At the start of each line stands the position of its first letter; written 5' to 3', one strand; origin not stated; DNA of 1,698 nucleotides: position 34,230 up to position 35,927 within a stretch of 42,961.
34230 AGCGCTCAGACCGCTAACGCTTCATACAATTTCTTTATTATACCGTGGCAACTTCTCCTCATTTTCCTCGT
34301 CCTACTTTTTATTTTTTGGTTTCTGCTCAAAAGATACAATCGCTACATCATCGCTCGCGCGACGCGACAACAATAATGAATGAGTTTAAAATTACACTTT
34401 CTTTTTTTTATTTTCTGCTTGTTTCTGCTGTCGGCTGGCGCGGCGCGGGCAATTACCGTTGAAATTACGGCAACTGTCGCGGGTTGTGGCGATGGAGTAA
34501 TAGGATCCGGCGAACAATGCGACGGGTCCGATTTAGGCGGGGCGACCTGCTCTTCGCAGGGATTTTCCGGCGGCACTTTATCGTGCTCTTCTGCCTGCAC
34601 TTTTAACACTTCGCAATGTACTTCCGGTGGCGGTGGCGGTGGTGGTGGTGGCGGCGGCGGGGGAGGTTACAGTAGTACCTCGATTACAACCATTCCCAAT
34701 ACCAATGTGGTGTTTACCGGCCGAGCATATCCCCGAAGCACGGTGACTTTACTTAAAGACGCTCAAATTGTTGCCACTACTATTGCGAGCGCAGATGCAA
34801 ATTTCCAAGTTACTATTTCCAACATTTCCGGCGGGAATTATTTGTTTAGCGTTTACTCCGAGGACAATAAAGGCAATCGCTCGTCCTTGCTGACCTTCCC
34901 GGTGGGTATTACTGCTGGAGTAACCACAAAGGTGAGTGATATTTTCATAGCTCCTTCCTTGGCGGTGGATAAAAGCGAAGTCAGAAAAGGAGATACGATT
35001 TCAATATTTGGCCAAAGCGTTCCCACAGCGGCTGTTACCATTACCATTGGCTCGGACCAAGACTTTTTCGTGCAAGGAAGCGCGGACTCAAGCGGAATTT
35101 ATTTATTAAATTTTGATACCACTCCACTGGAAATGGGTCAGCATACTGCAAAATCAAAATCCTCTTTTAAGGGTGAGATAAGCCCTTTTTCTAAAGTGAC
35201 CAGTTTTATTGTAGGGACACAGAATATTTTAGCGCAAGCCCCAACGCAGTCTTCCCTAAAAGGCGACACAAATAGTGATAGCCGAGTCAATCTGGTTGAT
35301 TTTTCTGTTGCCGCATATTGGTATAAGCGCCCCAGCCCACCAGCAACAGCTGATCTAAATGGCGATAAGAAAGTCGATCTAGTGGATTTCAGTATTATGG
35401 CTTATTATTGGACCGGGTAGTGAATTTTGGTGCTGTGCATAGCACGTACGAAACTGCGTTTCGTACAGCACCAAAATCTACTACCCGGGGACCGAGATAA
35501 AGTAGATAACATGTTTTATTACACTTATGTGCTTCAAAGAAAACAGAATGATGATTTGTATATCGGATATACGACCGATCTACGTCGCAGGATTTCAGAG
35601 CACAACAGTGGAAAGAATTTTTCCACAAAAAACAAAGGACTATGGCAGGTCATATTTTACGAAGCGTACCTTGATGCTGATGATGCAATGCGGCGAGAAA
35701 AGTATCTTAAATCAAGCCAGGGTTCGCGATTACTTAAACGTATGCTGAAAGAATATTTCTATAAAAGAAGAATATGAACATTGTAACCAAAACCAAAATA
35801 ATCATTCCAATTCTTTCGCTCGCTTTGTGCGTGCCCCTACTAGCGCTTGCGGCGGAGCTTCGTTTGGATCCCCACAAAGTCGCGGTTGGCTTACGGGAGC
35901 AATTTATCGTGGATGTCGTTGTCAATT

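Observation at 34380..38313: Adjacent dockerin protein and two membrane-anchored cohesin-like proteins: a possible cohesin-dockerin surface scaffold in a reduced genome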

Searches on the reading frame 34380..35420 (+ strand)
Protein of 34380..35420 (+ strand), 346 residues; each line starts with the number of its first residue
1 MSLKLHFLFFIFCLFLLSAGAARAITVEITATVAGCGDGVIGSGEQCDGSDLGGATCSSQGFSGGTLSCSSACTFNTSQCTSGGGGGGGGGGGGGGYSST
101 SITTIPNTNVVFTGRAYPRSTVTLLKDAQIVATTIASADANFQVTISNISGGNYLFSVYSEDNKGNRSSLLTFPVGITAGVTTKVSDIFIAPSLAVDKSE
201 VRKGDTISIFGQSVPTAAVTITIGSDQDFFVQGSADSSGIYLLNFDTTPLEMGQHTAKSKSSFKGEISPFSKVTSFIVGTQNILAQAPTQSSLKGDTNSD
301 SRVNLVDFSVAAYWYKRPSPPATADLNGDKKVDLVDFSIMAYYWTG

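Call 3: search_protein_families(library=pfam, proteins=[window:34380-35420:+], max_evalue=1)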
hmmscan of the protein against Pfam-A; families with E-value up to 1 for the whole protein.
window:34380-35420:+ (346 aa): 6 families
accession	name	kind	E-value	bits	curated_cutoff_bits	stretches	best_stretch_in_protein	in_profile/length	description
PF17936.7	Big_6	-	3.2e-10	40.6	27.6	2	103-173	8-79/83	Bacterial Ig domain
PF00404.24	Dockerin_1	-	1.5e-05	25.6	22.9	1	294-341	1-53/57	Dockerin type I domain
PF19077.6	Big_13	-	0.00046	21.1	27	1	107-173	26-96/102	Bacterial Ig-like domain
PF16389.11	DUF4998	-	0.02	14.9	29.1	1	128-169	58-101/199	Domain of unknown function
PF22352.2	K319L-like_PKD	-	0.033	14.6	27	1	134-169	43-77/84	K319L-like, PKD domain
PF07495.19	Y_Y_Y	-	0.04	14.3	26.6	1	139-168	26-54/65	Y_Y_Y domain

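Call 5: search_solved_structures(query=window:34380-35420:+, max_evalue=1, show_alignments=2)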
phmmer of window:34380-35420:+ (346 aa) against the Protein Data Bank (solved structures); distinct sequences matched with E-value up to 1: 104 (the best 60 are shown).
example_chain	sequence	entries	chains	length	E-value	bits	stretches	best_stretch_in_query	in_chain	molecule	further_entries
3zur_A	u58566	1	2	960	0.0085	18.9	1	80-144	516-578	BOTULINUM NEUROTOXIN TYPE A, SYNAPTOSOMAL-ASSOCIATED PROTEIN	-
8tnj_A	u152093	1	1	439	0.011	18.6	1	82-132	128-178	9mer peptide,Beta-2-microglobulin,MHC class I antigen chimera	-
7srk_A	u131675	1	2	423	0.019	17.8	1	82-132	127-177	RPA-related protein RADX peptide,Beta-2-microglobulin,MHC class I antigen chimera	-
7ssh_A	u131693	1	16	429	0.024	17.4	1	82-132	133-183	Protein E7 peptide,Beta-2-microglobulin,MHC class I antigen chimera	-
7st3_A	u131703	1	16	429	0.024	17.4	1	82-132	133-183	Protein E7 peptide,Beta-2-microglobulin,MHC class I antigen chimera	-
7sqp_A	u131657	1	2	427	0.028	17.2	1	82-132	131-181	Protein E7 peptide,Beta-2-microglobulin,MHC class I antigen chimera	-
7rk2_C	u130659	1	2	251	0.031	17.1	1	78-134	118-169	scFv 2D9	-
7sr5_A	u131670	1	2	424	0.042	16.6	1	82-132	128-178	Wilms tumor protein peptide,Beta-2-microglobulin,MHC class I antigen chimera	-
7sr0_A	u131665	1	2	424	0.046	16.5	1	82-132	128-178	Protein E7 peptide,Beta-2-microglobulin,MHC class I antigen chimera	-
7sr3_A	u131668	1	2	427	0.046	16.5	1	82-132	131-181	Protein E7 peptide,Beta-2-microglobulin,MHC class I antigen chimera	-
6kn9_D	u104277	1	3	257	0.047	16.5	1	68-123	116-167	scFv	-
7sr4_A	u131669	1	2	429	0.047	16.5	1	82-132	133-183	Protein E7 peptide,Beta-2-microglobulin,MHC class I antigen chimera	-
5nrm_B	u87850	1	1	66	0.049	16.4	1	295-346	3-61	DocCel5: Type I dockerin repeat domain from A. cellulolyticus family 5 endoglucanase WP_01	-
32nz_A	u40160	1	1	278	0.053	16.3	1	76-115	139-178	H90 scFv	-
7stg_A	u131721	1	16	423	0.057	16.2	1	82-132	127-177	RPA-related protein RADX peptide,Beta-2-microglobulin,MHC class I antigen chimera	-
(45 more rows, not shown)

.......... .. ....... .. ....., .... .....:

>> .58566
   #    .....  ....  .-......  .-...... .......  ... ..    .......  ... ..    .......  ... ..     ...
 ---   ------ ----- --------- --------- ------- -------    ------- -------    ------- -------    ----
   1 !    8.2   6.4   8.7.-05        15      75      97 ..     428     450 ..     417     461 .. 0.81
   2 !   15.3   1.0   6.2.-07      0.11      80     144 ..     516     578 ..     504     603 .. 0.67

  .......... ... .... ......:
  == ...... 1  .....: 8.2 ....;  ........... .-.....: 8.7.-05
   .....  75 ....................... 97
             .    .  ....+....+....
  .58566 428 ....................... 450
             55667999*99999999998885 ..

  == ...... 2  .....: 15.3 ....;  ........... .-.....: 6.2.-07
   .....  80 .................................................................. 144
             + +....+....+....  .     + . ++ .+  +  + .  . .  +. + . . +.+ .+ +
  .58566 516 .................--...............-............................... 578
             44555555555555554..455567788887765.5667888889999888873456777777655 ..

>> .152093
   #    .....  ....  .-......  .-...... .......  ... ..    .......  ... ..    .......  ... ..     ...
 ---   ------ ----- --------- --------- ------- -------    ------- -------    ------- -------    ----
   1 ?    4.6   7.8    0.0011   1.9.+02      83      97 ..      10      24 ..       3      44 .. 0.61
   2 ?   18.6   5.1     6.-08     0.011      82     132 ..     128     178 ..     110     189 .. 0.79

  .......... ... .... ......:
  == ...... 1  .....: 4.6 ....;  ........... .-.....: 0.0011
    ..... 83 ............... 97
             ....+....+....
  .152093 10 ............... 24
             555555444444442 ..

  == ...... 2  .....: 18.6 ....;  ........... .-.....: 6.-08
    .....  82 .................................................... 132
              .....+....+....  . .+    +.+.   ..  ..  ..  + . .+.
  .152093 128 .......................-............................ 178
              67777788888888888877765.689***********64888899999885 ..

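Call 9: find_homologous_proteins(query=window:34380-35420:+)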
Query window:34380-35420:+ (346 aa): 2117 proteins with E <= 0.001 among 7811 candidates; the best 120 are listed.
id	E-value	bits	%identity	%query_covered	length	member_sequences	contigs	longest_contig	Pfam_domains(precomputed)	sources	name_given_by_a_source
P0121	4.5e-213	725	98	100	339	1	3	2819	PF00404.25,PF17936.8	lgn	-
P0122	9.7e-151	520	71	94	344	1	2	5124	PF00404.25,PF17936.8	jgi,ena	-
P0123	3.2e-147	508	67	99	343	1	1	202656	PF00404.25,PF17936.8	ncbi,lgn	-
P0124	1.2e-146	507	70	94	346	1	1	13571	PF00404.25,PF17936.8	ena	-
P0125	1.8e-145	503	67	97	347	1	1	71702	PF00404.25,PF17936.8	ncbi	ncbi:MAG: dockerin type I repeat-containing protein [Patescibacteria group bacterium]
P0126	3.8e-145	502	66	99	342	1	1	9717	PF00404.25,PF17936.8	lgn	-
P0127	5.6e-145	501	65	99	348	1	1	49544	PF17936.8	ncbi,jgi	jgi:hypothetical protein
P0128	1.0e-144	500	66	99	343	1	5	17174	PF00404.25,PF17936.8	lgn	-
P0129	1.0e-143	497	67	94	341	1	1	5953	PF00404.25,PF17936.8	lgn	-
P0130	1.4e-143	497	64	100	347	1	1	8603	PF00404.25,PF17936.8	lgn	-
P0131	9.9e-143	494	68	94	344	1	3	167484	PF00404.25,PF17936.8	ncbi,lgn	-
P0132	3.6e-142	492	67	99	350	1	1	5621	PF17936.8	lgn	-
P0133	7.3e-142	491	64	100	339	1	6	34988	PF17936.8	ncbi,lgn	-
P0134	9.0e-142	491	68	94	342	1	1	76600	PF00404.25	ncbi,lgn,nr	ncbi:hypothetical protein HY972_02825 [Candidatus Kaiserbacteria bacterium]|nr:hypothetical protein 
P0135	9.9e-140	484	64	99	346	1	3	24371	PF00404.25,PF17936.8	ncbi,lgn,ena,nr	ncbi:MAG: hypothetical protein EXS50_02705 [Candidatus Taylorbacteria bacterium]|nr:hypothetical pro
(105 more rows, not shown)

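Call 65: search_protein_families(library=ncbifam, proteins=[window:34380-35420:+], max_evalue=1)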
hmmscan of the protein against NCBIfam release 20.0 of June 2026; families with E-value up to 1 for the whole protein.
window:34380-35420:+ (346 aa): 1 family
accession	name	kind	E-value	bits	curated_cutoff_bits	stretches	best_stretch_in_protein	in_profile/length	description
NF040520.1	Ig_like_BLP2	equivalog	0.00013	20.2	750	1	111-170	438-498/730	Ig-like repeat protein Blp2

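Call 87: search_solved_structures(query=A3, max_evalue=0.1, show_alignments=2)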
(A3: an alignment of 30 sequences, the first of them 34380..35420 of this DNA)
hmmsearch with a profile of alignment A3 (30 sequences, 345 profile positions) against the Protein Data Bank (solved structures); distinct sequences matched with E-value up to 0.1: 6.
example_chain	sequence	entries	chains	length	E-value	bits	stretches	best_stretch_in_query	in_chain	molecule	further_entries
2y3n_B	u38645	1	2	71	0.0024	20.4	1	291-343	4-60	CELLULOSOMAL FAMILY-48 PROCESSIVE GLYCOSIDE HYDROLASE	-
5nrm_B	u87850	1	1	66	0.0035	19.9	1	294-343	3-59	DocCel5: Type I dockerin repeat domain from A. cellulolyticus family 5 endoglucanase WP_01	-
5nrk_B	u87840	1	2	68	0.017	17.6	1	294-343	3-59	DocCel5: Type I dockerin repeat domain from A. cellulolyticus family 5 endoglucanase WP_01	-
4fl4_A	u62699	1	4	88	0.036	16.6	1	292-341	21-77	Glycoside hydrolase family 9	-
1daq_A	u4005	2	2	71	0.057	15.9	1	292-340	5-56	ENDOGLUCANASE SS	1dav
2mte_A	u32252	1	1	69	0.061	15.8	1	292-340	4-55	Cellulose 1,4-beta-cellobiosidase (reducing end) CelS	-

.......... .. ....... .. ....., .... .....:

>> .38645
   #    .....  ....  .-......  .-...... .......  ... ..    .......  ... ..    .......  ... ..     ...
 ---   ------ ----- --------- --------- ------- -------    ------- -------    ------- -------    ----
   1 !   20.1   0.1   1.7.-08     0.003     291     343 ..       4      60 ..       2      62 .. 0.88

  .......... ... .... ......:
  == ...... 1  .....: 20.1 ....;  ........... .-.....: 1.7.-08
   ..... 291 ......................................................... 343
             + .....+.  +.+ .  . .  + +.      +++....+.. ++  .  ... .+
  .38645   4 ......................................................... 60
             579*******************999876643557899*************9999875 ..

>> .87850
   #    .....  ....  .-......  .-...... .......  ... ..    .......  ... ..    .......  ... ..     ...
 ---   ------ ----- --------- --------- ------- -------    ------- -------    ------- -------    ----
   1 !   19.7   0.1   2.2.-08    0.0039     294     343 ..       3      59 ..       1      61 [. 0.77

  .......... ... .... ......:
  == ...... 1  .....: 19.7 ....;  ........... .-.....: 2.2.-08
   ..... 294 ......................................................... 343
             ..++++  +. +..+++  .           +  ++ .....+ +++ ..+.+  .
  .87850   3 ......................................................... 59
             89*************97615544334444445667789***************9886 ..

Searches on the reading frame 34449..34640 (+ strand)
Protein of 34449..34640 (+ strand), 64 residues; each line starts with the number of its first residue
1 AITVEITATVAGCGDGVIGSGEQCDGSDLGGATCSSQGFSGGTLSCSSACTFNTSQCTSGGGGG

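Call 66: search_protein_families(library=pfam, proteins=[window:34449-34640:+], max_evalue=1)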
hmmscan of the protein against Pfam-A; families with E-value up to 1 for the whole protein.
window:34449-34640:+ (64 aa): 1 family
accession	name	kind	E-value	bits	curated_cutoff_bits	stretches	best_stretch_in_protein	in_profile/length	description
PF13948.11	DUF4215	-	0.09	13.5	27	1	13-29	21-38/47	Domain of unknown function (DUF4215)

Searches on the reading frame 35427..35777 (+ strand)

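Call 3: search_protein_families(library=pfam, proteins=[window:35427-35777:+], max_evalue=1)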
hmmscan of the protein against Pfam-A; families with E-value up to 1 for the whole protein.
window:35427-35777:+ (116 aa): 3 families
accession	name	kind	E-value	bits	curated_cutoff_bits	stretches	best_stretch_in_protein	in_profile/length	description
PF01541.30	GIY-YIG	-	1.5e-16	60.9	22.6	1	31-100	2-74/78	GIY-YIG catalytic domain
PF10544.15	T5orf172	-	1.7e-05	25.7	20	1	32-96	2-65/101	T5orf172 domain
PF13455.12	MUG113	-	0.0021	19.1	22.3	1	46-111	3-59/73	Meiotically up-regulated gene 113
